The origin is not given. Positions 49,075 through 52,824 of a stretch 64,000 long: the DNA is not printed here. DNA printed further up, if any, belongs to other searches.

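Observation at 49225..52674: Corrinoid reductive activase (RACo-like) carrying an inserted GltD-like NAD(P)H/FAD/Fe-S module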

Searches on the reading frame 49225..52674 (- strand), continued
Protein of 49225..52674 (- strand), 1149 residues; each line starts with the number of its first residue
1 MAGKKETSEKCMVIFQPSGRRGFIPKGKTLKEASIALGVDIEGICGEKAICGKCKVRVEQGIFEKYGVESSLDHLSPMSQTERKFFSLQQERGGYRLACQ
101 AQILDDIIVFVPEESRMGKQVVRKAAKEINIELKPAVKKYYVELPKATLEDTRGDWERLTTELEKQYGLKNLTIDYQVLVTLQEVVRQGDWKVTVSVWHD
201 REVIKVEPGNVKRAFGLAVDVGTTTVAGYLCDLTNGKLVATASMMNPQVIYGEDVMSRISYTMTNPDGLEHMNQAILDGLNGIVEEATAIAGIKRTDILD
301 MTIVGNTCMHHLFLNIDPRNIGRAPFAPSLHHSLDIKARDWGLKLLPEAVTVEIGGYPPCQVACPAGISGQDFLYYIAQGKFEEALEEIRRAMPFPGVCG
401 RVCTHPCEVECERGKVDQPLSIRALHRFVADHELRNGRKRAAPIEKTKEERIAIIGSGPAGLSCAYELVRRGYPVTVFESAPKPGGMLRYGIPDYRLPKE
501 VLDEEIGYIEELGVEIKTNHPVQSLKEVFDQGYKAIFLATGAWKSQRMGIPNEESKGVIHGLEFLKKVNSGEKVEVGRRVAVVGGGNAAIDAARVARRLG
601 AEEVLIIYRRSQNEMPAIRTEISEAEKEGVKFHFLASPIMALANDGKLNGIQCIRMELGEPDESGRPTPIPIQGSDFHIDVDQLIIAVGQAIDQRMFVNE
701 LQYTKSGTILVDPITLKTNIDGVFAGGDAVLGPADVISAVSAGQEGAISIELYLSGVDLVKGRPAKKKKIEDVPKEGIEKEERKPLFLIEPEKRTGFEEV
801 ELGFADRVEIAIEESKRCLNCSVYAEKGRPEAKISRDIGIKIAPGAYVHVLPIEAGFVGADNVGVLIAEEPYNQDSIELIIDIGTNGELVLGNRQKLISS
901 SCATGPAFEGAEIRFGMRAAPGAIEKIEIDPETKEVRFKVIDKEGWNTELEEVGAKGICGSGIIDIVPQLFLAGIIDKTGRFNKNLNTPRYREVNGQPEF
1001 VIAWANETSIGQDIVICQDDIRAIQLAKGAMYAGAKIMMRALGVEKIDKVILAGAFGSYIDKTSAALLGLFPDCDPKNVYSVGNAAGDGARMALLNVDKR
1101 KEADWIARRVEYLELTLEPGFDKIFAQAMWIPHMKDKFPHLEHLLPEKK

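Call 34: find_related_loci(query=A1, collection=genome_contigs, flank=8000)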
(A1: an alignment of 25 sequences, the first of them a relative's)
Query A1 (1149 aa) in genome_contigs; peptide patterns used: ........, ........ (x = any residue, [..] = any of these).
600 stretches matched a pattern (row limit reached: there are more); 592 encode a relative of the query (tblastn E <= 1e-3); the best 80 are kept; 80 distinct loci.
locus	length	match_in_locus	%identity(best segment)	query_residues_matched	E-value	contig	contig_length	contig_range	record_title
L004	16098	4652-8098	82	1-1149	0e+0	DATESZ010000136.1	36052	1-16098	MAG TPA_asm: Syntrophales bacterium isolate SMAG_U8302 k141_1204301, whole genome shotgun sequence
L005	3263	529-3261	61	8-917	0e+0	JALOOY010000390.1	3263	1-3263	MAG: Thermodesulfobacteriota bacterium isolate Prado115 scaffold_97738, whole genome shotgun sequence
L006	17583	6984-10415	67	8-1149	0e+0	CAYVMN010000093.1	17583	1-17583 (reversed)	MAG TPA_asm: uncultured Desulfobacteraceae bacterium isolate SRP323688_co1_238 genome assembly, contig: NODE_5242_length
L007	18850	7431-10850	67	8-1148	0e+0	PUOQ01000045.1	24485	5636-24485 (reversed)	MAG: Dehalococcoidia bacterium isolate B1Sed10_130R1 B1-Sed10-C1815, whole genome shotgun sequence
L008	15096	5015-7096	68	1-1149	2e-165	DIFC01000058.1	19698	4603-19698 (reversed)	MAG TPA_asm: Deltaproteobacteria bacterium UBA5758 UBA5758_contig_41219, whole genome shotgun sequence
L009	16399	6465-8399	68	5-1146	1e-152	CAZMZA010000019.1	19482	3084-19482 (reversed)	MAG TPA_asm: uncultured Dehalococcoidales bacterium isolate SRP323688_co1_27 genome assembly, contig: NODE_4631_length_1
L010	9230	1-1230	74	241-1147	5e-149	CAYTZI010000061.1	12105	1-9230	MAG TPA_asm: uncultured Dehalococcoidaceae bacterium isolate binchicken_co89_628 genome assembly, contig: NODE_10319_len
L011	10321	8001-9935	74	8-1149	4e-148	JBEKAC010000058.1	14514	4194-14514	MAG: Dehalococcoidales bacterium isolate SPRUCE 103 SPRUCE_103_58, whole genome shotgun sequence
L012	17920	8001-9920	74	12-1148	2e-146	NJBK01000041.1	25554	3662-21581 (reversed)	MAG: Chloroflexi bacterium B3_Chlor 1378, whole genome shotgun sequence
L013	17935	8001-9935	73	8-1149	6e-146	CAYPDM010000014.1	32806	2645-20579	MAG TPA_asm: uncultured Dehalococcoidaceae bacterium isolate binchicken_co89_632 genome assembly, contig: NODE_1949_leng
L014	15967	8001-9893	71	9-1146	1e-141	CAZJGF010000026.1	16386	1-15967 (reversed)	MAG TPA_asm: uncultured Dehalococcoidales bacterium isolate binchicken_co34_567 genome assembly, contig: NODE_5783_lengt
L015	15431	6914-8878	69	3-1149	1e-137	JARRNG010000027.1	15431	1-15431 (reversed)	MAG: Nitrospirota bacterium isolate Spart_118_MAG scaffold_1342, whole genome shotgun sequence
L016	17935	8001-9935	69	9-1145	4e-134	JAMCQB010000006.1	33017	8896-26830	MAG: Nitrospirae bacterium isolate FK_Sedi_A_Bin.59 NODE_2635_length_33017_cov_4.39991, whole genome shotgun sequence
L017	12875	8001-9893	68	10-1148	5e-133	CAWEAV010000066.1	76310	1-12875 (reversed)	MAG: uncultured delta proteobacterium isolate MFD04408.bin.2.84 genome assembly, contig: contig_41960, whole genome shot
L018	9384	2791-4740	66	4-1145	2e-131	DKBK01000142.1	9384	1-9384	MAG TPA_asm: Nitrospiraceae bacterium UBA6902 UBA6902_contig_12253, whole genome shotgun sequence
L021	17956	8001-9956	65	9-1149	2e-129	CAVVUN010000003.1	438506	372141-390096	MAG: Nitrospirota bacterium isolate MFD03899.bin.2.182 genome assembly, contig: contig_12171, whole genome shotgun seque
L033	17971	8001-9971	64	5-1149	8e-124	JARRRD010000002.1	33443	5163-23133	MAG: Candidatus Sulfobium sp. isolate Spart_219_MAG scaffold_307, whole genome shotgun sequence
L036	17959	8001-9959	63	8-1149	4e-123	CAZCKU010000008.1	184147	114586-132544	MAG TPA_asm: uncultured Thermodesulfovibrio sp. isolate binchicken_co269_38 genome assembly, contig: NODE_68_length_1841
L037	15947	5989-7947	64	8-1149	6e-123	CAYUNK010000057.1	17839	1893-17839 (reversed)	MAG TPA_asm: uncultured Nitrospiraceae bacterium isolate SRP257756_co1_123 genome assembly, contig: NODE_2664_length_178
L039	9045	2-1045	63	307-1149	8e-123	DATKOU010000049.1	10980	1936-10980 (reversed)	MAG TPA_asm: Thermodesulfovibrionales bacterium isolate SMAG_U14772 k141_450245, whole genome shotgun sequence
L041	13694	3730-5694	64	6-1149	2e-122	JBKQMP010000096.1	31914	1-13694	MAG: Dissulfurispiraceae bacterium isolate LABRr1A1B1C__bin_2 LABRr1A1B1C_000000150439, whole genome shotgun sequence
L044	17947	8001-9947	62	13-1149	2e-121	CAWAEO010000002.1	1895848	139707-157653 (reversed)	MAG: Nitrospirota bacterium isolate MFD03726.bin.2.162 genome assembly, contig: contig_20326, whole genome shotgun seque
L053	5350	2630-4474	64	9-1141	4e-120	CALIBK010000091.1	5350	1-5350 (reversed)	MAG: uncultured bacterium isolate S1_Bin_MAXBIN__233_1 genome assembly, contig: c_000001610394, whole genome shotgun seq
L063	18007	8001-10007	61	12-1141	8e-116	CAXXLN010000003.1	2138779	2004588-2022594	MAG: Desulfatiglandales bacterium isolate 53c9cee3-5eb1-4031-9065-1ba860722897 genome assembly, contig: contig_3, whole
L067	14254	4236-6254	62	8-1141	1e-115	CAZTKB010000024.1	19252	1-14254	MAG TPA_asm: uncultured Desulfobacterales bacterium isolate binchicken_co168_200 genome assembly, contig: NODE_5077_leng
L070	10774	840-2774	60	13-1149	7e-115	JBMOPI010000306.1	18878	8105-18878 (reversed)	MAG: Bacillota bacterium isolate Betzabe_MAG124 MAG124_306, whole genome shotgun sequence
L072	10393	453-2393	59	6-1141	2e-114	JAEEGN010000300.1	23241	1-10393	MAG: Selenomonadaceae bacterium isolate Tb.RUG.10 k141_11913170_flag=1_multi=12.0000_len=23241, whole genome shotgun seq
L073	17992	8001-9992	51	10-1149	6e-113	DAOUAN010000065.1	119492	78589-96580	MAG TPA_asm: Anaerolineales bacterium isolate H64_669 k137_113641, whole genome shotgun sequence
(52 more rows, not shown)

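Call 37: predict_structure(alignment_id=A1)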
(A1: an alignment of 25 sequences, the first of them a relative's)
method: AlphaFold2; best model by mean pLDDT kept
length: 1149 residues; sequences in the alignment: 25
mean_pLDDT: 69.4   pTM: 0.48
mean pLDDT of the five models: 69.4, 68.7, 64.3, 57.6, 55.6
residues with pLDDT >= 90: 178; 70-90: 507; 50-70: 204; < 50: 260
segments of 3 or more residues with pLDDT < 50: 1-8, 14-21, 28-31, 38-124, 252-254, 262-265, 310-362, 408-420, 770-781, 791-793, 797-803, 821-840, 854-858, 903-913, 915-920
pLDDT, mean of each block of 10 residues (from residue 1): 42 43 54 51 28 30 34 38 33 28 28 29 58 90 83 82 91 72 82 88 86 89 74 90 65 49 50 68 80 84 66 41 31 29 27 32 60 69 76 76 57 43 65 69 85 92 92 92 81 77 86 91 88 93 83 90 87 86 88 90 93 74 84 93 87 92 75 91 90 73 84 91 89 76 92 91 65 39 51 45 55 63 37 33 62 50 73 67 67 77 46 48 77 87 75 70 79 85 85 84 82 81 74 84 83 63 75 77 77 89 76 70 73 55 59
secondary structure, 60 per line:
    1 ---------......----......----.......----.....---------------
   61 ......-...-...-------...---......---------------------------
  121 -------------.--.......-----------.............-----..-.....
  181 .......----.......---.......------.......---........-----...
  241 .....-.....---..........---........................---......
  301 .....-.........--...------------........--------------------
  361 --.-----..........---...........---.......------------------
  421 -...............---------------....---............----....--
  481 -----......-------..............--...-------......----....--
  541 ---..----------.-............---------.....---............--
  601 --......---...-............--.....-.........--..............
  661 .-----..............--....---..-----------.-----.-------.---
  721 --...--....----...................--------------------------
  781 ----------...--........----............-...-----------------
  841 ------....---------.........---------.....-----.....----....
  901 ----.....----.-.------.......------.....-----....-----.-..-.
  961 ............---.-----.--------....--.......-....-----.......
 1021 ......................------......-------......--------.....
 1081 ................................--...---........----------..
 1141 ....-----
elements in order (helices of 4 or more, strands of 3 or more residues): E10-15 E20-25 H30-36 H41-45 E61-63 E68-70 H88-93 E137-143 H155-167 H176-187 E192-198 E202-208 E215-221 E225-232 E238-245 H247-251 H255-264 H268-291 E298-305 H307-315 H333-340 H370-378 H382-392 H396-402 H422-436 E452-455 H459-470 E475-478 H486-491 H499-512 E515-517 H525-530 E535-538 E558-560 H561-569 E579-583 H587-598 E603-608 H616-627 E630-634 E636-644 E647-661 E667-680 E683-686 E723-725 H728-731 H736-754 H796-803 H808-819 E847-850 H860-868 E878-882 E888-892 E897-900 H905-909 E923-929 E936-940 H960-972 E991-994 E997-1003 E1014-1017 H1018-1042 E1049-1054 H1062-1067 E1079-1084 H1085-1095 H1097-1109 E1110-1112 H1121-1128 H1139-1144
